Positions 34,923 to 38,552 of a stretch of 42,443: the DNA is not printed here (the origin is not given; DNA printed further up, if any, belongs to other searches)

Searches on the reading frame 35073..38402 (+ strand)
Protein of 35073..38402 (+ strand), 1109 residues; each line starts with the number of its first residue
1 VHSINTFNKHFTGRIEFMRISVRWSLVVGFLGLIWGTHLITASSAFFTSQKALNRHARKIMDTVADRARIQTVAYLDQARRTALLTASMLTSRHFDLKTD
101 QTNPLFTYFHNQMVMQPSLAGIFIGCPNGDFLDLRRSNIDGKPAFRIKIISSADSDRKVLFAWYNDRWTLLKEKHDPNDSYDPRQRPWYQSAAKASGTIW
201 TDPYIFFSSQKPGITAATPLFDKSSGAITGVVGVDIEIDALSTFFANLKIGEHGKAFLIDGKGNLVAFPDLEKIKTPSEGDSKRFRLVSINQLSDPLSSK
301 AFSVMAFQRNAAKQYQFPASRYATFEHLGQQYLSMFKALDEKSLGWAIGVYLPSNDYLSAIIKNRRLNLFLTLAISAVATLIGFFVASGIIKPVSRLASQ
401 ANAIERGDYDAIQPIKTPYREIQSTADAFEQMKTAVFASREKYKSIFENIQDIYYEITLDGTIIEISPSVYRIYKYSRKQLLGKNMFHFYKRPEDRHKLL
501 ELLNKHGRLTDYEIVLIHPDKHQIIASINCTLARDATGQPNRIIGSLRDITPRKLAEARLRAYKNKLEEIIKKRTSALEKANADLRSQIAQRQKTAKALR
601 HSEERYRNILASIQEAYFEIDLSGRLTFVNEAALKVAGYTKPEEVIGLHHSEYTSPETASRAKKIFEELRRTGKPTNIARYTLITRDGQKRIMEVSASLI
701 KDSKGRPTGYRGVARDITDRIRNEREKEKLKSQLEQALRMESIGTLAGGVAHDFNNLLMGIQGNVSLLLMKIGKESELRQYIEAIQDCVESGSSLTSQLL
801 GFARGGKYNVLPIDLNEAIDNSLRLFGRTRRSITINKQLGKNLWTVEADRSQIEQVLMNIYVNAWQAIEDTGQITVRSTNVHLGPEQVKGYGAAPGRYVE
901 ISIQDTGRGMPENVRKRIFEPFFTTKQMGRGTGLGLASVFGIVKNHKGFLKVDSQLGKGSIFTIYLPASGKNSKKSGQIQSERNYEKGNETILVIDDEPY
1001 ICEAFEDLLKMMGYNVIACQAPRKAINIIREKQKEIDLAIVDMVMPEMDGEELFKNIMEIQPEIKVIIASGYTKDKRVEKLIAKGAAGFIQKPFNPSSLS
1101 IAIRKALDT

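Call 14: search_protein_families(library=pfam, proteins=[window:35073-38402:+], max_evalue=0.001)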
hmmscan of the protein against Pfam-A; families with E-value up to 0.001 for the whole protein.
window:35073-38402:+ (1109 aa): 12 families
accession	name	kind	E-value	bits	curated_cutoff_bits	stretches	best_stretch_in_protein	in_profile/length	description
PF13426.13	PAS_9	-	2.2e-29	102.2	27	2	615-719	2-103/103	PAS domain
PF00989.32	PAS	-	1.2e-26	93.4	22.6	2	604-717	1-113/113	PAS fold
PF00072.30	Response_reg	-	2.9e-24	85.8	30.2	1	992-1103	1-110/111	Response regulator receiver domain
PF02743.24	dCache_1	-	1.4e-21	77.6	45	1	150-269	71-183/240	Cache domain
PF08448.16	PAS_4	-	1.1e-20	74.3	23.1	2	611-721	2-109/110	PAS fold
PF02518.31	HATPase_c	-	2.8e-20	73.2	26.4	1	849-968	2-109/111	Histidine kinase-, DNA gyrase B-, and HSP90-like ATPase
PF08447.18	PAS_3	-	1.8e-17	63.8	25.6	2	627-714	2-89/89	PAS fold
PF22673.2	MCP-like_PDC_1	-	3.5e-13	50.4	27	1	155-242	26-112/113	Methyl-accepting chemotaxis protein-like, first PDC sensor domain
PF13188.13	PAS_8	-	9.4e-11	41.7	21.8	1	604-655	1-51/65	PAS domain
PF00512.31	HisKA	-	1.3e-10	41.6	26.9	1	744-805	3-63/66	His Kinase A (phospho-acceptor) domain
PF17201.10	Cache_3-Cache_2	-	5.4e-05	23.1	27.7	1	214-361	161-293/299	Cache 3/Cache 2 fusion domain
PF00672.30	HAMP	-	0.00084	20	25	0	385-434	1-49/53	HAMP domain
